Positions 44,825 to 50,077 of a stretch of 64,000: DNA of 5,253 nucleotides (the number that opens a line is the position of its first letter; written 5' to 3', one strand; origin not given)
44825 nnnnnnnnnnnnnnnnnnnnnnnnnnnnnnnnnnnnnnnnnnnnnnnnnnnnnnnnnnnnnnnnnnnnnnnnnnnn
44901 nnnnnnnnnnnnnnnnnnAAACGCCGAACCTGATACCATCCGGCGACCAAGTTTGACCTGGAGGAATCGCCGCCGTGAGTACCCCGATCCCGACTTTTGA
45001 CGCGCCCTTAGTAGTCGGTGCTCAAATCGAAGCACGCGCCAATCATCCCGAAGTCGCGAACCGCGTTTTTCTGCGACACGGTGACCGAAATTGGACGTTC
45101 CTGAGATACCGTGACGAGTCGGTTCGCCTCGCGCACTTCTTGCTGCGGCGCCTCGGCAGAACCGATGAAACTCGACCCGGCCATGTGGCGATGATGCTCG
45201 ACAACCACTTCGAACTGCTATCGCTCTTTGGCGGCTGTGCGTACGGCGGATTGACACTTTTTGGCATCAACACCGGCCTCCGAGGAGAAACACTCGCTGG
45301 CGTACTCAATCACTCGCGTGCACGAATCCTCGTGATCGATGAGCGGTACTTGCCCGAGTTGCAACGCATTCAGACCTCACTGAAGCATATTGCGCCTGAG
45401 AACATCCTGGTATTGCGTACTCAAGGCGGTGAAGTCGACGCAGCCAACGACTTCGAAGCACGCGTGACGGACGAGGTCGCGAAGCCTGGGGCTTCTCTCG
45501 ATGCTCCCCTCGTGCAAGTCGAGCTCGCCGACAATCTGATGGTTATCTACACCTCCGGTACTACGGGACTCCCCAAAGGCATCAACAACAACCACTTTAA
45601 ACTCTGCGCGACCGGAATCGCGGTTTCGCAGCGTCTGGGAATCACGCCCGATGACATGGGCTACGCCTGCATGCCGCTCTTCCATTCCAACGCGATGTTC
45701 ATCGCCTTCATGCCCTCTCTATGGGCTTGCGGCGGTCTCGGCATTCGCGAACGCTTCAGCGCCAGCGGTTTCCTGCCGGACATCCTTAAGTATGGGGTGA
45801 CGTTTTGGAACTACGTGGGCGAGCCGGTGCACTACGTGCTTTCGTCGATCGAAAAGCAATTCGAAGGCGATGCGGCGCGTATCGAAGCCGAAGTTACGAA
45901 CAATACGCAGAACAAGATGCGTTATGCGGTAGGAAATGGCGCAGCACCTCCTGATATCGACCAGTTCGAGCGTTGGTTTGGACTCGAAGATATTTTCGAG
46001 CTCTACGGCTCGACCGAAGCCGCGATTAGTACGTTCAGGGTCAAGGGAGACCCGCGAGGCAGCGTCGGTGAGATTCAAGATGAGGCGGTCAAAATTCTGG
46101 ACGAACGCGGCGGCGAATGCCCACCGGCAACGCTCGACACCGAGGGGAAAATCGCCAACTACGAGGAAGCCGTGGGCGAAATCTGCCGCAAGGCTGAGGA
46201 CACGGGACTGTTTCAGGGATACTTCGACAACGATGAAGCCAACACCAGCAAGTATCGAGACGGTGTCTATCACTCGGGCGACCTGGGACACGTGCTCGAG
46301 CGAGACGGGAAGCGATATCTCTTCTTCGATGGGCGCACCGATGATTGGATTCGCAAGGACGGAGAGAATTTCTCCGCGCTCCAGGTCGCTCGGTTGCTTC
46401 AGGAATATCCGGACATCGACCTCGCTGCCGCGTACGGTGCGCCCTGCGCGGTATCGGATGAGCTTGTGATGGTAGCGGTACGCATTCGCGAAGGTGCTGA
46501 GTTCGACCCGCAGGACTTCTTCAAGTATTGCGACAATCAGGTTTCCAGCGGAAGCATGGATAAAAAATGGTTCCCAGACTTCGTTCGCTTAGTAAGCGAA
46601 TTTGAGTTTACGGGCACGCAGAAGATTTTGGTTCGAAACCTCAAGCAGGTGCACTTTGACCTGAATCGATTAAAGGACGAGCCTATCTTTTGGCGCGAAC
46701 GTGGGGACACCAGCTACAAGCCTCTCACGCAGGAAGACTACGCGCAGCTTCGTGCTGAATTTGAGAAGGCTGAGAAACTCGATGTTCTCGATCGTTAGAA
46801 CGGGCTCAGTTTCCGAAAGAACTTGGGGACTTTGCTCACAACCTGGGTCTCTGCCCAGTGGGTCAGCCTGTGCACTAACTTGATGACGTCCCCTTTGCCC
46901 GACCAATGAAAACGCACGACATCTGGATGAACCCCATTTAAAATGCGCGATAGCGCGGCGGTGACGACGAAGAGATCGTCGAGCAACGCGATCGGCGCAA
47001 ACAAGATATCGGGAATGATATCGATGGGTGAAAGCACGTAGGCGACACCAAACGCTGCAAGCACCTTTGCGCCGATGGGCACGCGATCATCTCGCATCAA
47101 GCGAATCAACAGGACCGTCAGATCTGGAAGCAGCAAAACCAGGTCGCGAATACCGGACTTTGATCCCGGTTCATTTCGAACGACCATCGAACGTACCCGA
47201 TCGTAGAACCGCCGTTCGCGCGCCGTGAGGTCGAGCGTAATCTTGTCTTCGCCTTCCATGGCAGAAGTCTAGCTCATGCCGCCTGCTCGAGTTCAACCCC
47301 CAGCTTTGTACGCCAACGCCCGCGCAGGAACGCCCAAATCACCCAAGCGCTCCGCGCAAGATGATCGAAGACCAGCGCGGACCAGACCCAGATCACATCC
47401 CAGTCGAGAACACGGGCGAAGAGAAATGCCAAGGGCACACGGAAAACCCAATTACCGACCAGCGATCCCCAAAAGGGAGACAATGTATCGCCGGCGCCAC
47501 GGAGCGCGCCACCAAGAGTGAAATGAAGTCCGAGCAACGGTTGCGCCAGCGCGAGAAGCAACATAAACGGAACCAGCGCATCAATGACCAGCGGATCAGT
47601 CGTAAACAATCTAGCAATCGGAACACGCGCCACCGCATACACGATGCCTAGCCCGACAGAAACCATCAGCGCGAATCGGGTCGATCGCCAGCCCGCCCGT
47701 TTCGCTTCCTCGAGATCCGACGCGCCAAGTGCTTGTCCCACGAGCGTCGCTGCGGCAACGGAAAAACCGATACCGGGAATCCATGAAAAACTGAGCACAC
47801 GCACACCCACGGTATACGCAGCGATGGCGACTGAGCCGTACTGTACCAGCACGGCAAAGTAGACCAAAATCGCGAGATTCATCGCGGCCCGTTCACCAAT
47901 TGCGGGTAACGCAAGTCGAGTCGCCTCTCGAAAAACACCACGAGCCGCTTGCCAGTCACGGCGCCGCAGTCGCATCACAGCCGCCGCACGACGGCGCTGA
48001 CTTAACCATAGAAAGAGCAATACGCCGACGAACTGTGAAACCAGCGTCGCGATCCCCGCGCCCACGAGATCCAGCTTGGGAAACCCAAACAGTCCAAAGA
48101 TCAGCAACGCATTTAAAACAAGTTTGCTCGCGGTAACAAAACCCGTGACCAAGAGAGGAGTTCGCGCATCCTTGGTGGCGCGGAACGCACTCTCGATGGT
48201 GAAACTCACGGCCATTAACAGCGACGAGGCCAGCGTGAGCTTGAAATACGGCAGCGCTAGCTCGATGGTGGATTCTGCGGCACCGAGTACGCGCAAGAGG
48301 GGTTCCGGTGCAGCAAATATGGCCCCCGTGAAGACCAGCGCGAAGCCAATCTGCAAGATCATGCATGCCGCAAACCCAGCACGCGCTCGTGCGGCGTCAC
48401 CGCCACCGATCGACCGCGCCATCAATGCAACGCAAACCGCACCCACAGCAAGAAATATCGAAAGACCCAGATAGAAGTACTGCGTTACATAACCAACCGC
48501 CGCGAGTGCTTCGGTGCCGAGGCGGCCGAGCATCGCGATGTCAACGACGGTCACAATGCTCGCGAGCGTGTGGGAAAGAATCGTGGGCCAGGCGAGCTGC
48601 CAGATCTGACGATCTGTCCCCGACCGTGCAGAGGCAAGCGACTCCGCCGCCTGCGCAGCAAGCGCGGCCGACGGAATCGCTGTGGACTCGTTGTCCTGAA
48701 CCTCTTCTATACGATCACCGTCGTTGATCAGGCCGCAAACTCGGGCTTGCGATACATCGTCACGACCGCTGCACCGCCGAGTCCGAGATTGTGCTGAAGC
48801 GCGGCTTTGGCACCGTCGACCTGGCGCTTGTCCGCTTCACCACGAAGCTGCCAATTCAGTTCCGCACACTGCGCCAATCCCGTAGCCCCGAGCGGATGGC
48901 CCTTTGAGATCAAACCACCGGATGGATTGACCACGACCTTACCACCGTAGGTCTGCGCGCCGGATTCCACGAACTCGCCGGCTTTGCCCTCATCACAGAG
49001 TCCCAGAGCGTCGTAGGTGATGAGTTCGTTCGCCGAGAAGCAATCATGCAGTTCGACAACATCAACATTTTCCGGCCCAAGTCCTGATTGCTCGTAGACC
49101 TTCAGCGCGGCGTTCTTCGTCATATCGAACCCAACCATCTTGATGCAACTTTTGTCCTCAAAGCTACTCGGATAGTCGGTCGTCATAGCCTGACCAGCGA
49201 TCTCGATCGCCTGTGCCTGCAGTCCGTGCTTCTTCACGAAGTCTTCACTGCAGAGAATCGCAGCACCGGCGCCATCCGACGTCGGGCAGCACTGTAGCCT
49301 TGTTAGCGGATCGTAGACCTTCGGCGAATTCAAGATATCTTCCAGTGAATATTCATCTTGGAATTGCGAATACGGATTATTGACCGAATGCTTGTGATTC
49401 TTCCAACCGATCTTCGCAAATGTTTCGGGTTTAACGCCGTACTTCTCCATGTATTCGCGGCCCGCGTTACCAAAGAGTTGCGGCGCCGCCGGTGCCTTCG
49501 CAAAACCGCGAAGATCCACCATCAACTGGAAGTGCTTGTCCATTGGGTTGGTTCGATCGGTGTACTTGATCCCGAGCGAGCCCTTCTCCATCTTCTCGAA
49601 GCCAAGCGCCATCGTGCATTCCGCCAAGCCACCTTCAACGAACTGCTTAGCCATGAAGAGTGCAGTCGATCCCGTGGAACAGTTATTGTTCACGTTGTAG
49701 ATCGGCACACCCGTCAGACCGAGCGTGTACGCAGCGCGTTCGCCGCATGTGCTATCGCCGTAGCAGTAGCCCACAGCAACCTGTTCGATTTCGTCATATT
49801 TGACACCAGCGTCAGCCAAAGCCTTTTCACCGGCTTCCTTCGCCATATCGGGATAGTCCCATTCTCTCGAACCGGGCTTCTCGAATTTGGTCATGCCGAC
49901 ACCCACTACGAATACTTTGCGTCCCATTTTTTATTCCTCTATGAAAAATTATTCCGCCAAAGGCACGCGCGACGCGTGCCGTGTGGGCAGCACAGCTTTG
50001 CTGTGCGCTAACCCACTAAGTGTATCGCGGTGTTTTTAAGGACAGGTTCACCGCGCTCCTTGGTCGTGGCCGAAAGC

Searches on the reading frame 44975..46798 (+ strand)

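Call 55: search_protein_families(library=pfam, proteins=[window:44975-46798:+], max_evalue=0.00001)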
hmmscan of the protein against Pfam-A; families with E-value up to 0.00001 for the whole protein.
window:44975-46798:+ (607 aa): 1 family
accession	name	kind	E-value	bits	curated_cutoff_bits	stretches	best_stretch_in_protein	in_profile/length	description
PF00501.34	AMP-binding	-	4.4e-46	157.9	29.9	1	29-417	10-384/384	AMP-binding enzyme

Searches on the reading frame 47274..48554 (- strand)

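Call 55: search_protein_families(library=pfam, proteins=[window:47274-48554:-], max_evalue=0.00001)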
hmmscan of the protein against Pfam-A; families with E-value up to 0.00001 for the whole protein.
window:47274-48554:- (426 aa): 1 family
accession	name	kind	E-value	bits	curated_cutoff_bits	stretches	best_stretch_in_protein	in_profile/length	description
PF01554.23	MatE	-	9.6e-46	155.9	24.9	2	217-378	1-161/161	MatE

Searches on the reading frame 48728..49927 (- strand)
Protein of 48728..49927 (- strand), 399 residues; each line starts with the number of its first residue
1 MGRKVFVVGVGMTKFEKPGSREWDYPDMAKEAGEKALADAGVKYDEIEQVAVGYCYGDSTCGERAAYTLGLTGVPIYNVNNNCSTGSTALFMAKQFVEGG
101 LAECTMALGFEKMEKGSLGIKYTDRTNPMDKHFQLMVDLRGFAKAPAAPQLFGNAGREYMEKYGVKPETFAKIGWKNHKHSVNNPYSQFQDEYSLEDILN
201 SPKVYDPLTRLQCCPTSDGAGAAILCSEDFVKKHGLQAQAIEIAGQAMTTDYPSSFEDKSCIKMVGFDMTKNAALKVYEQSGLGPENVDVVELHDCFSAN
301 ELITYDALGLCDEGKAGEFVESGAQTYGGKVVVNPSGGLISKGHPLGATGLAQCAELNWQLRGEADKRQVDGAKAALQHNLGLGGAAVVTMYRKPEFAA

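Call 55: search_protein_families(library=pfam, proteins=[window:48728-49927:-], max_evalue=0.00001)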
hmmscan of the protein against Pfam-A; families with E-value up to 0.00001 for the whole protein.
window:48728-49927:- (399 aa): 3 families
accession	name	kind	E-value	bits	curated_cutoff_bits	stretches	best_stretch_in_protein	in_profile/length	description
PF22691.2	Thiolase_C_1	-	2e-37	128.5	28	1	267-389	17-138/144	Thiolase C-terminal domain-like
PF00108.29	Thiolase_N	-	3.5e-21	76.2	26.4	1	5-229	1-260/260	Thiolase, N-terminal domain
PF02803.24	Thiolase_C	-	3.3e-11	43.3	27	1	272-370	26-106/123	Thiolase, C-terminal domain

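Call 56: find_encoding_contigs(protein=window:48728-49927:-, flank=2000, max_places=3)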
Protein window:48728-49927:- (399 aa): 2 contigs read that carry it; 1 place shown.
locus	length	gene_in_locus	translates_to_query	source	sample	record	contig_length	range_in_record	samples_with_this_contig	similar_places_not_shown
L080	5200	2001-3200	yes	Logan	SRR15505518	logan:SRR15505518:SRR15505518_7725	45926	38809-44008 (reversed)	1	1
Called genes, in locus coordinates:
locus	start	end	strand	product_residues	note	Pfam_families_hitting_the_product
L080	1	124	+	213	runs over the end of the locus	PF00440:TetR_N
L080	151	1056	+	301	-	PF00106:adh_short, PF08659:KR, PF13561:adh_short_C2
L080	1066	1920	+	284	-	PF22622:MFE-2_hydrat-2_N, PF01575:MaoC_dehydratas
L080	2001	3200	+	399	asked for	PF00108:Thiolase_N, PF22691:Thiolase_C_1, PF02803:Thiolase_C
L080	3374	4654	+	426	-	PF01554:MatE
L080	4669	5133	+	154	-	PF06803:DUF1232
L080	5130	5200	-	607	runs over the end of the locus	PF00501:AMP-binding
